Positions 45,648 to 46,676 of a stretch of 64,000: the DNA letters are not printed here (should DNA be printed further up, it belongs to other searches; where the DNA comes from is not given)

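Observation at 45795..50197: Dedicated PAPS-synthesis cassette divergent from a cytoplasmic sulfotransferase that is start/stop-coupled to mltG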

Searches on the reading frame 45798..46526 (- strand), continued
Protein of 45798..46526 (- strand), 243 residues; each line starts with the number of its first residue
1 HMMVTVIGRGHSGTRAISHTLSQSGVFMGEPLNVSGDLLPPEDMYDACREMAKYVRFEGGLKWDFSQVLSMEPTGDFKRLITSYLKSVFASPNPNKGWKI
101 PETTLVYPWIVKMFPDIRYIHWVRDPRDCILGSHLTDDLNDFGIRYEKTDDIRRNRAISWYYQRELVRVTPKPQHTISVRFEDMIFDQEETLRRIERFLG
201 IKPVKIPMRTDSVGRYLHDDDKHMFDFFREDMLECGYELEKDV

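Call 25: find_related_loci(query=A1, collection=genome_contigs, flank=10000)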
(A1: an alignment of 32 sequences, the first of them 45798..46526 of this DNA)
Query A1 (243 aa) in genome_contigs; peptide patterns used: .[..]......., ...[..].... (x = any residue, [..] = any of these).
599 stretches matched a pattern (row limit reached: there are more); 553 encode a relative of the query (tblastn E <= 1e-3); the best 80 are kept; 80 distinct loci.
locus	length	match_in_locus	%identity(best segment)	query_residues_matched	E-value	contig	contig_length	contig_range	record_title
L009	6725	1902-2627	91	2-243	2e-152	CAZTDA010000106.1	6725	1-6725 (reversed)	MAG TPA_asm: uncultured Eubacteriales bacterium isolate SRP220891_co1_162 genome assembly, contig: NODE_22533_length_672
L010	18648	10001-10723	71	2-242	7e-119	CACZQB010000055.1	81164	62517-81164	MAG: Ruminococcaceae bacterium isolate RUG12846 genome assembly, contig: RUG12846_asm_55, whole genome shotgun sequence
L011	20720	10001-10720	70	1-240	1e-118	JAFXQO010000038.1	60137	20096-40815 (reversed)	MAG: Clostridia bacterium isolate RGIG6655 Sheep_Rumen-1__c767200, whole genome shotgun sequence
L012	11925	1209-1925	70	2-240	5e-117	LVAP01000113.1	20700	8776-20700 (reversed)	MAG: Clostridiales bacterium Firm_10 Firm_10_contig_87361, whole genome shotgun sequence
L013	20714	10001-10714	69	2-239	5e-117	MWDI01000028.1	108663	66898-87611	MAG: Firmicutes bacterium ADurb.Bin146 BWX97_contig000028, whole genome shotgun sequence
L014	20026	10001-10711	71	2-238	7e-117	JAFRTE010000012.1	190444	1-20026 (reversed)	MAG: Clostridia bacterium isolate RGIG2778 Goat_Omasum-6__c226325, whole genome shotgun sequence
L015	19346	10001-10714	71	2-239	3e-116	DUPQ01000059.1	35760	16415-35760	MAG TPA_asm: Clostridiaceae bacterium isolate AS08sgBPME_331 204391_AS08, whole genome shotgun sequence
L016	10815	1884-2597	70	2-239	2e-116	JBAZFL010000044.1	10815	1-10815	MAG: Clostridia bacterium isolate SO_2017_LW3_17 NODE_18873_length_10815_cov_1.121819_LW162_2017, whole genome shotgun s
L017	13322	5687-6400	71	2-239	5e-116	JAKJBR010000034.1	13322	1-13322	MAG: Bacillota bacterium isolate UR.bin177 UR_contig_12870, whole genome shotgun sequence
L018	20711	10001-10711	70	2-238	1e-115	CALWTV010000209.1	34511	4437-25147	MAG: uncultured Clostridia bacterium isolate E06__bin124 genome assembly, contig: E06__k127_504629, whole genome shotgun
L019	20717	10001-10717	70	2-240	7e-115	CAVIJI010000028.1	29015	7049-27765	bacterium isolate H07634-L1_cleanbin_000011 genome assembly, contig: Spades_H07634-L1_contig_1137, whole genome shotgun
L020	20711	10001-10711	70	2-238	7e-115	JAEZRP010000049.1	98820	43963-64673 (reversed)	MAG: Bacillota bacterium isolate OH_PDB_191 k127_340313, whole genome shotgun sequence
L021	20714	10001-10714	70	2-239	2e-114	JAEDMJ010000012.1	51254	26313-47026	MAG: Clostridiales bacterium isolate MAG263 NODE_273_length_51254_cov_6.688275, whole genome shotgun sequence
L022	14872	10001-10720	70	1-240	2e-114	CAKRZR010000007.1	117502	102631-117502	MAG: uncultured Eubacteriales bacterium isolate REFINED_METABAT215_TOP10_CONTIGS_1500_ASSEMBLY_K77_MERGED__Nepal_MoBio_F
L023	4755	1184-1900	69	2-240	1e-114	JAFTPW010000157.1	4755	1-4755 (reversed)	MAG: Clostridia bacterium isolate RGIG4041 Roe_deer_Cecum-5__c222364, whole genome shotgun sequence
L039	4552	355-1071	68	2-240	1e-111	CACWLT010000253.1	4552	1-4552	MAG: uncultured Ruminococcus sp. isolate RUG10688 genome assembly, contig: RUG10688_asm_253, whole genome shotgun sequen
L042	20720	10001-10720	67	1-240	6e-111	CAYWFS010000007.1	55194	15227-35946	MAG TPA_asm: uncultured Ruminococcus sp. isolate SRP225648_co1_179 genome assembly, contig: NODE_953_length_55194_cov_20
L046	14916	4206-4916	66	1-237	5e-109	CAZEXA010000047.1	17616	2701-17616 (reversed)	MAG TPA_asm: uncultured Eubacteriales bacterium isolate SRP192927_co3_117 genome assembly, contig: NODE_7103_length_1761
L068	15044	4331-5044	63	2-239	4e-103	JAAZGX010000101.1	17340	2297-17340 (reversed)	MAG: Clostridiales bacterium isolate AS15tlH2ME_110 33439_AS15, whole genome shotgun sequence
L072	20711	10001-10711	63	2-238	1e-102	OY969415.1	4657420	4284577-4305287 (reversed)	MAG: uncultured Armatimonadetes bacterium isolate MFD00905.bin.2.19 genome assembly, chromosome: 1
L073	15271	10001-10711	64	2-238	3e-102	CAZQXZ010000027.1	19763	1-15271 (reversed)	MAG TPA_asm: uncultured Eubacteriales bacterium isolate binchicken_co39_180 genome assembly, contig: NODE_6681_length_19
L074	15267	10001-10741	63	2-237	5e-102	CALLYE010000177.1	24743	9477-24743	MAG TPA_asm: uncultured Clostridia bacterium isolate SRR1561999_bin.171_CONCOCT_v1.1_MAG genome assembly, contig: ERZ724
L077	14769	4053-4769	62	2-239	1e-101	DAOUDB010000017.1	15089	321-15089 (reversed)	MAG TPA_asm: Thermoflexales bacterium isolate H89_890 23497, whole genome shotgun sequence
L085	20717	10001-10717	62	2-239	2e-100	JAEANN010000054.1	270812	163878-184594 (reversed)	MAG: Candidatus Roseilinea mizusawaensis isolate AA3_104 k127_641742, whole genome shotgun sequence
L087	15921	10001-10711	63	3-239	5e-100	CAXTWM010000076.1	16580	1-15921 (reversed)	MAG TPA_asm: uncultured Armatimonadales bacterium isolate public_SRR13126859_metawrap_bin.2 genome assembly, contig: pub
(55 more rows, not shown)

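Call 30: search_protein_families(library=pfam, proteins=[L046:2750-4129:-, L016:9037-10431:+, L077:1714-2514:+, L087:8896-9906:+, L042:13264-13713:+, L042:10773-11450:-, L074:6366-9155:-, L013:10714-12633:-, L068:5044-6027:-, L073:11893-13521:+], max_evalue=0.0001)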
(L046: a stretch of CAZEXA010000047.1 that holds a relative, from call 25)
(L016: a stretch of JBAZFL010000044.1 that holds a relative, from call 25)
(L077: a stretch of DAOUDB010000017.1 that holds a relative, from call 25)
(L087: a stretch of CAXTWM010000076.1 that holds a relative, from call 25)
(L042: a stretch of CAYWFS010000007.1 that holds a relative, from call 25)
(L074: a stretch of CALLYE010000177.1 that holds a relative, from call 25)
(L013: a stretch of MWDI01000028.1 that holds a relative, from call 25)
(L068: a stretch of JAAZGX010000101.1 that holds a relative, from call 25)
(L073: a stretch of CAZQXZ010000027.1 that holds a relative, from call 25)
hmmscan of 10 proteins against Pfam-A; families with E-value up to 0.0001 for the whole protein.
L046:2750-4129:- (459 aa): 3 families
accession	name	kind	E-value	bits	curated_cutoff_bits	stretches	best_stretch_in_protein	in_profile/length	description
PF01583.26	APS_kinase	-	8.5e-61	204.9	21.1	1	22-173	1-151/152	Adenylylsulphate kinase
PF00459.30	Inositol_P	-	7.6e-48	163.8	27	1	200-431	5-241/271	Inositol monophosphatase family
PF13671.12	AAA_33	-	1.4e-08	35.6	27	1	25-140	1-115/143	AAA domain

L016:9037-10431:+ (464 aa): 4 families
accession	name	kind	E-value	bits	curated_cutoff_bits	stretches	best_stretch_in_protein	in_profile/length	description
PF00884.28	Sulfatase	-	7.5e-40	137.5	25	1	4-343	1-300/301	Sulfatase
PF16347.10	SGSH_C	-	3.7e-20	73.1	29.3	1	288-439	1-150/154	N-sulphoglucosamine sulphohydrolase, C-terminal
PF01663.27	Phosphodiest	-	3.3e-05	24.1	23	0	251-284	187-220/342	Type I phosphodiesterase / nucleotide pyrophosphatase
PF02995.22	DUF229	-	5.4e-05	22.5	25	1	242-293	300-351/496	Protein of unknown function (DUF229)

L077:1714-2514:+ (266 aa): 1 family
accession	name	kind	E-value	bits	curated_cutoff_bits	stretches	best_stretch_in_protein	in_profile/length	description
PF01261.30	AP_endonuc_2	-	9e-24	85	31.1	1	23-238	4-233/249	Xylose isomerase-like TIM barrel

L087:8896-9906:+ (336 aa): 3 families
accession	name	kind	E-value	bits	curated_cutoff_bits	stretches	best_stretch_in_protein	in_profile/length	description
PF01408.29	GFO_IDH_MocA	-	1.9e-24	87.1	24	1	3-124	1-118/120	Oxidoreductase family, NAD-binding Rossmann fold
PF22725.1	GFO_IDH_MocA_C3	-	1.4e-14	54.6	27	1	135-252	2-123/124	GFO/IDH/MocA C-terminal domain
PF02894.22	GFO_IDH_MocA_C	-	6e-07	29.9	22.9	1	138-336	1-218/218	Oxidoreductase family, C-terminal alpha/beta domain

L042:13264-13713:+ (149 aa): 0 families

L042:10773-11450:- (225 aa): 2 families
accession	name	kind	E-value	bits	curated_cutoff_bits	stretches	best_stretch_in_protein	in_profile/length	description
PF12822.12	ECF_trnsprt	-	1.4e-13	51.7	30.7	1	31-214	1-168/169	ECF transporter, substrate-specific component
PF07694.17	5TM-5TMR_LYT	-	9.6e-06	25.7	24.6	0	24-93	10-77/169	5TMR of 5TMR-LYT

L074:6366-9155:- (929 aa): 4 families
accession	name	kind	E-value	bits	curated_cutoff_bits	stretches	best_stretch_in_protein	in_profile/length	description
PF01074.27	Glyco_hydro_38N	-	3.3e-50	171.5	25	1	85-336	1-267/270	Glycosyl hydrolases family 38 N-terminal domain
PF07748.19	Glyco_hydro_38C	-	1.1e-26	94.9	25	1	592-797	1-205/206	Glycosyl hydrolases family 38 C-terminal domain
PF09261.16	Alpha-mann_mid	-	8.4e-17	61.5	31.1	1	346-440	3-96/96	Alpha mannosidase middle domain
PF17677.7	Glyco_hydro38C2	-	7.2e-07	29.7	22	1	854-905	2-52/72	Glycosyl hydrolases family 38 C-terminal beta sandwich domain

L013:10714-12633:- (639 aa): 1 family
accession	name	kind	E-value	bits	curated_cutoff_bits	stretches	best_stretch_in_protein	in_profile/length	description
PF01663.27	Phosphodiest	-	2.6e-30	106.7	23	2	14-127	2-114/342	Type I phosphodiesterase / nucleotide pyrophosphatase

L068:5044-6027:- (327 aa): 1 family
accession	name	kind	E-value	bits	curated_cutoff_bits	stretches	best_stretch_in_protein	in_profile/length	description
PF16654.10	DAPDH_C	-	7e-69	231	30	1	121-276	1-154/154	Diaminopimelic acid dehydrogenase C-terminal domain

L073:11893-13521:+ (542 aa): 1 family
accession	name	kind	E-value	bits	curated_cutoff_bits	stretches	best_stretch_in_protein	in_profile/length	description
PF03063.25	Prismane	-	1.7e-170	568.5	27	1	3-538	1-513/513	Prismane/CO dehydrogenase family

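Call 33: search_solved_structures(query=A1, max_evalue=10, show_alignments=3)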
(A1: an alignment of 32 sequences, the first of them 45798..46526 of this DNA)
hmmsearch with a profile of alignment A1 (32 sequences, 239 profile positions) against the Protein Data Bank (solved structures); distinct sequences matched with E-value up to 10: 9.
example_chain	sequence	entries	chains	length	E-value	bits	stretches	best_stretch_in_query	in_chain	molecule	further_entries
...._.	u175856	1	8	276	0.0024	20.5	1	107-206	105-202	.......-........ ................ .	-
5wrj_A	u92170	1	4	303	0.003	20.3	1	107-206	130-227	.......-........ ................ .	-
5wri_A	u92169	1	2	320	0.0033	20.1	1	107-206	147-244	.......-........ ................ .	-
9wwe_A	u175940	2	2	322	0.014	18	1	106-207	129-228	Protein-tyrosine sulfotransferase 2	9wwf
3ap1_A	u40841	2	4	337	0.016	17.9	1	106-207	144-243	Protein-tyrosine sulfotransferase 2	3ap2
3ap3_A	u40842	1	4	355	0.017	17.8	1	106-207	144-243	Protein-tyrosine sulfotransferase 2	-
4gbm_A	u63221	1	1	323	0.024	17.3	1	112-202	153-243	CurM Sulfotransferase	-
4gox_A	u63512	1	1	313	0.27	13.8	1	112-209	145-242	Polyketide synthase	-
1pjb_A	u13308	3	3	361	0.74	12.4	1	56-116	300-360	L-ALANINE DEHYDROGENASE | PROTEIN (L-ALANINE DEHYDROGENASE)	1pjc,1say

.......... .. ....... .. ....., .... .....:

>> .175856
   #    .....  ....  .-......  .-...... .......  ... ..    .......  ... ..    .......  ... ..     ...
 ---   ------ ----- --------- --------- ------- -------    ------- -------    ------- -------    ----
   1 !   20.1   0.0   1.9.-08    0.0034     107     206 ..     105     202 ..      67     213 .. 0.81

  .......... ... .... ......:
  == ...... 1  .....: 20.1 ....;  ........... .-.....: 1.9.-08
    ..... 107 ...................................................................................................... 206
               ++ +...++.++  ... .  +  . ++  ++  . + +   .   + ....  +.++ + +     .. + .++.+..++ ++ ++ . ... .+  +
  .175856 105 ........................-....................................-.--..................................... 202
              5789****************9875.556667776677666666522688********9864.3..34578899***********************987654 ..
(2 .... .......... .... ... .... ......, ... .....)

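Call 40: predict_structure(alignment_id=A1)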
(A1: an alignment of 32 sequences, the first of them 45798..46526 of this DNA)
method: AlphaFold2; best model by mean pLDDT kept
length: 243 residues; sequences in the alignment: 32
mean_pLDDT: 91.0   pTM: 0.87
mean pLDDT of the five models: 91.0, 90.1, 88.6, 86.0, 83.8
residues with pLDDT >= 90: 176; 70-90: 58; 50-70: 8; < 50: 1
segments of 3 or more residues with pLDDT < 50: none
pLDDT, mean of each block of 10 residues (from residue 1): 87 77 94 86 94 97 98 98 96 94 90 95 90 79 93 92 94 94 93 97 91 89 90 87 53
secondary structure, 60 per line:
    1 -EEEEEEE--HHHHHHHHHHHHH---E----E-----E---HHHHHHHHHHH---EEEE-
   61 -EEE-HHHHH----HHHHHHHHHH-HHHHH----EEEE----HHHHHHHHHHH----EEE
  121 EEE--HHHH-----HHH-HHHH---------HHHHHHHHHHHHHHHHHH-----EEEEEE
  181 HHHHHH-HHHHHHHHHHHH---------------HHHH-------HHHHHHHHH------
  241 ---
elements in order: E2-8 H11-23 H42-52 E56-59 E62-64 H66-70 H75-84 H86-90 E95-98 H103-113 E118-123 H126-129 H139-142 H152-169 E175-180 H181-186 H188-199 H215-218 H226-234

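Call 43: fold_search(model_id=the predicted structure, library=pdb)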
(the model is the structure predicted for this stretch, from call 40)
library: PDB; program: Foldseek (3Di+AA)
matches with E <= 10: 1106; with E <= 0.001: 38
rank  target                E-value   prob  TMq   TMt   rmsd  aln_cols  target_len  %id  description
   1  3rnl                  1.1e-05  1.00  0.52  0.51   8.8       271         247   16  Crystal Structure of Sulfotransferase from Alicyclobacillus acidocaldarius (released 2011-06-29)
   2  5wrj_A                1.3e-05  1.00  0.49  0.44   7.7       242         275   14  Crystal structure of human tyrosylprotein sulfotransferase-1 complexed with PAP and gastrin peptide (released 2017-09-06)
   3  3ap1_A                1.6e-05  1.00  0.57  0.48   6.6       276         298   15  Crystal structure of human tyrosylprotein sulfotransferase-2 complexed with PAP and C4 peptide (released 2011-10-26)
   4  5wrj_C                1.8e-05  1.00  0.49  0.45   8.2       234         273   18  Crystal structure of human tyrosylprotein sulfotransferase-1 complexed with PAP and gastrin peptide (released 2017-09-06)
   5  4gbm                  2.1e-05  1.00  0.55  0.48  11.0       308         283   13  Sulfotransferase Domain from the Curacin Biosynthetic Pathway (released 2012-10-17)
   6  9wwe                  2.3e-05  1.00  0.59  0.49   6.4       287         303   15  Crystal structure of human tyrosylprotein sulfotransferase 2 (TPST2) in cation-bound state (released 2025-12-31)
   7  3ap2_A                3.4e-05  1.00  0.51  0.42   7.7       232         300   16  Crystal structure of human tyrosylprotein sulfotransferase-2 complexed with PAP,C4 peptide, and phosphate ion (released 2011-10-26)
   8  1vkj_C                3.8e-05  1.00  0.49  0.49   8.4       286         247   16  Crystal structure of heparan sulfate 3-O-sulfotransferase isoform 1 in the presence of PAP (released 2004-06-01)
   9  3ap1_B                4.6e-05  1.00  0.56  0.47   6.7       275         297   16  Crystal structure of human tyrosylprotein sulfotransferase-2 complexed with PAP and C4 peptide (released 2011-10-26)
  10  8w5z_A                5.1e-05  1.00  0.51  0.39  11.5       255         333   16  Crystal structure of tick tyrosylprotein sulfotransferase reveals the activation mechanism of tick anticoagulant prote (released 2024-04-10)
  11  3ap3_B                7.3e-05  1.00  0.52  0.46   8.9       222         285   16  Crystal structure of human tyrosylprotein sulfotransferase-2 complexed with PAP (released 2011-10-26)
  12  1vkj_A                8.2e-05  1.00  0.50  0.47   8.1       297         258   17  Crystal structure of heparan sulfate 3-O-sulfotransferase isoform 1 in the presence of PAP (released 2004-06-01)
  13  3ap3_C                9.8e-05  1.00  0.48  0.42   7.8       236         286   15  Crystal structure of human tyrosylprotein sulfotransferase-2 complexed with PAP (released 2011-10-26)
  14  5wri_A                1.0e-04  1.00  0.49  0.44   6.9       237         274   18  Crystal structure of human tyrosylprotein sulfotransferase-1 complexed with PAP and C4 peptide (released 2017-09-13)
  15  3uan_B                1.3e-04  1.00  0.47  0.46   9.2       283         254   19  Crystal structure of 3-O-sulfotransferase (3-OST-1) with bound PAP and heptasaccharide substrate (released 2012-04-04)
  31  1tex_D                5.1e-04  0.99  0.43  0.42  11.2       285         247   16  Mycobacterium smegmatis Stf0 Sulfotransferase with Trehalose (released 2004-07-20)
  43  2zq5                  1.4e-03  1.00  0.49  0.34  11.5       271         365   13  Crystal structure of sulfotransferase STF1 from Mycobacterium tuberculosis H37Rv (type1 form) (released 2009-09-29)
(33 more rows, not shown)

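Call 46: search_protein_families(library=ncbifam, proteins=[window:45798-46523:-, L042:13264-13713:+, L016:9037-10431:+, L077:1714-2514:+, L087:8896-9906:+], max_evalue=0.001)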
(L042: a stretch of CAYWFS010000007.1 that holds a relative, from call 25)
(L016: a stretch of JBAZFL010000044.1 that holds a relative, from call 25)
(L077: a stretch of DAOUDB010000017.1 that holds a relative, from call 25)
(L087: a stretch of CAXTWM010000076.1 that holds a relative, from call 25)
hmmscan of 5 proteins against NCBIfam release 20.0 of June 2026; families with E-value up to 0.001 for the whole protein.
window:45798-46523:- (242 aa): 0 families

L042:13264-13713:+ (149 aa): 0 families

L016:9037-10431:+ (464 aa): 7 families
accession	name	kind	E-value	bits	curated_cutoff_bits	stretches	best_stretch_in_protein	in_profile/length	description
NF010322.0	PRK13759.1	equivalog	5.9e-71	239.4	481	1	2-454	5-470/486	arylsulfatase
TIGR03417.1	chol_sulfatase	equivalog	4.5e-50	171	433.45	1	2-439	1-438/500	choline-sulfatase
NF045661.1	HdlasePehA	equivalog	2.3e-42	145.3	900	2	149-437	174-482/506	phosphoric/sulfuric ester hydrolase PehA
NF052527.1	Mn_arylsulf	exception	9.8e-41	140.1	850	2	156-456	178-467/479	manganese-dependent arylsulfatase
NF038282.1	LapC_YejM_PbgA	exception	1.7e-05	23.3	825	1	236-319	402-482/584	LPS biosynthesis-modulating metalloenzyme YejM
NF038075.1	fam_STM4013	hypoth_equivalog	8.5e-05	22.1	250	0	243-308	195-256/261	STM4013/SEN3800 family hydrolase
NF047438.1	polymyxin_MCR12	exception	0.00081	17.8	1200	0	236-293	411-468/548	MCR-12 family phosphoethanolamine--lipid A transferase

L077:1714-2514:+ (266 aa): 4 families
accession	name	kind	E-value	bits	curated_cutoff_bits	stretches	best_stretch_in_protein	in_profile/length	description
TIGR04379.1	myo_inos_iolE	equivalog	1.6e-07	31.2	290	1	106-193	126-213/290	myo-inosose-2 dehydratase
TIGR03234.1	OH-pyruv-isom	equivalog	1.2e-05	24.7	353.45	1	111-236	121-242/254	hydroxypyruvate isomerase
NF042435.1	DhshikDhtase_QuiC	equivalog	7.3e-05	21.4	1200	0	23-237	21-243/635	3-dehydroshikimate dehydratase QuiC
NF009688.0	PRK13209.1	subfamily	8.1e-05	21.7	317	1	108-235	133-255/286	L-ribulose-5-phosphate 3-epimerase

L087:8896-9906:+ (336 aa): 10 families
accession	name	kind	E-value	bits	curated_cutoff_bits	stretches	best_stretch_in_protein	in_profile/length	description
TIGR04380.1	myo_inos_iolG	equivalog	1.3e-27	96.6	355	1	3-334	2-329/330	inositol 2-dehydrogenase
NF040723.1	UDP-GlcNAcDh_Arch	equivalog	1.2e-24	87.4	450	1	3-197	1-190/302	UDP-N-acetylglucosamine 3-dehydrogenase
NF052479.1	LevoglcsnDh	equivalog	4.1e-13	48.8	650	1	3-196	4-213/386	levoglucosan dehydrogenase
NF058563.1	BT_2159_fam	equivalog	1.7e-09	37.2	650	1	4-229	2-221/350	disaccharide 3-dehydrogenase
NF007574.0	PRK10206.1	equivalog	3.6e-09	36.1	352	1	38-153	39-150/345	oxidoreductase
NF052679.1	InsChiInosDhIolG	equivalog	1.9e-08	33.7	540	1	1-183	1-183/343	bifunctional inositol 2-dehydrogenase/D-chiro-inositol 1-dehydrogenase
NF041392.1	XylDh_Gfo6_Halo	equivalog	4e-08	32.4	350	1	91-153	105-167/350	D-xylose 1-dehydrogenase Gfo6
TIGR01761.1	thiaz-red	subfamily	1.6e-06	27.9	188.8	1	39-136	41-133/350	thiazolinyl imide reductase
NF058561.1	BT_2158_fam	equivalog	2.3e-06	26.5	750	1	3-153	36-181/487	glycoside 3-dehydrogenase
NF008607.0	PRK11579.1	subfamily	0.00015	20.9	330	1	80-153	76-149/346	oxidoreductase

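Call 60: search_solved_structures(query=L085:8534-9949:+, max_evalue=0.00001)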
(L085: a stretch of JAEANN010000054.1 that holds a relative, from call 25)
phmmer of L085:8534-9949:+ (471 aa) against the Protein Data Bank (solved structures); distinct sequences matched with E-value up to 0.00001: 90 (the best 60 are shown).
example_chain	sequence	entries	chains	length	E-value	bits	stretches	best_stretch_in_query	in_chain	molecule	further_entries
7oz8_AAA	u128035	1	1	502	3.3e-27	98.7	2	148-419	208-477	Choline-sulfatase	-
9koq_A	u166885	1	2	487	7.2e-26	94.3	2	2-105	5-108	Sulfatase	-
4upi_A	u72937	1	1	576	2.4e-24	89.3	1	139-331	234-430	SULFATASE FAMILY PROTEIN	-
7an1_AAA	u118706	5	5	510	1.5e-22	83.4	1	213-402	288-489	Arylsulfatase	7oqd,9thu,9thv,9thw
7stt_A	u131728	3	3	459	2.8e-22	82.5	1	225-403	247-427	N-acetylgalactosamine-6-sulfatase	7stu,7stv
4uph_A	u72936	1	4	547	3.3e-22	82.3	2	143-344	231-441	SULFATASE (SULFURIC ESTER HYDROLASE) PROTEIN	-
3ed4_A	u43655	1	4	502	3.7e-22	82.1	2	147-401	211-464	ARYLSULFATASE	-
7ana_AAA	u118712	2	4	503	3.7e-22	82.1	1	213-406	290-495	N-acetylgalactosamine-6-sulfatase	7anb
4upl_A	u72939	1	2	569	1.6e-20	76.7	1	147-337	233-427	SULFATASE FAMILY PROTEIN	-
6pt6_B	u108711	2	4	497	7.2e-20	74.5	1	143-403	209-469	exo-2S-iota carrageenan S1 sulfatase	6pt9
6ptk_A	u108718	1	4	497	8.9e-20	74.2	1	143-403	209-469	exo-2S-iota carrageenan S1 sulfatase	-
5g2v_A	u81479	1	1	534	9.7e-20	74.1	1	219-407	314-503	N-ACETYLGLUCOSAMINE-6-SULFATASE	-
6pt4_B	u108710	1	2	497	1.1e-19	74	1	143-403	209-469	exo-2S-iota carrageenan S1 sulfatase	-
2vqr_A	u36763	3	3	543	1.7e-19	73.3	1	147-342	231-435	PUTATIVE SULFATASE | Multifunctional alkaline phosphatase superfamily protein pRL90232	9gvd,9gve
2w8s_A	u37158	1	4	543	4.3e-19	72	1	147-331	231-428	PHOSPHONATE MONOESTER HYDROLASE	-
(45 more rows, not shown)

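Call 61: search_solved_structures(query=L085:7703-8503:+, max_evalue=0.001)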
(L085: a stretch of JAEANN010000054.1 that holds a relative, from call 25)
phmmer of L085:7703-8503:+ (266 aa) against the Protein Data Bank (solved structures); distinct sequences matched with E-value up to 0.001: 1.
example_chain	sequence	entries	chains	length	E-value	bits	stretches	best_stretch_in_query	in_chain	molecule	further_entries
3tva_A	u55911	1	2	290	3.1e-07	33.2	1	141-233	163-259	Xylose isomerase domain protein TIM barrel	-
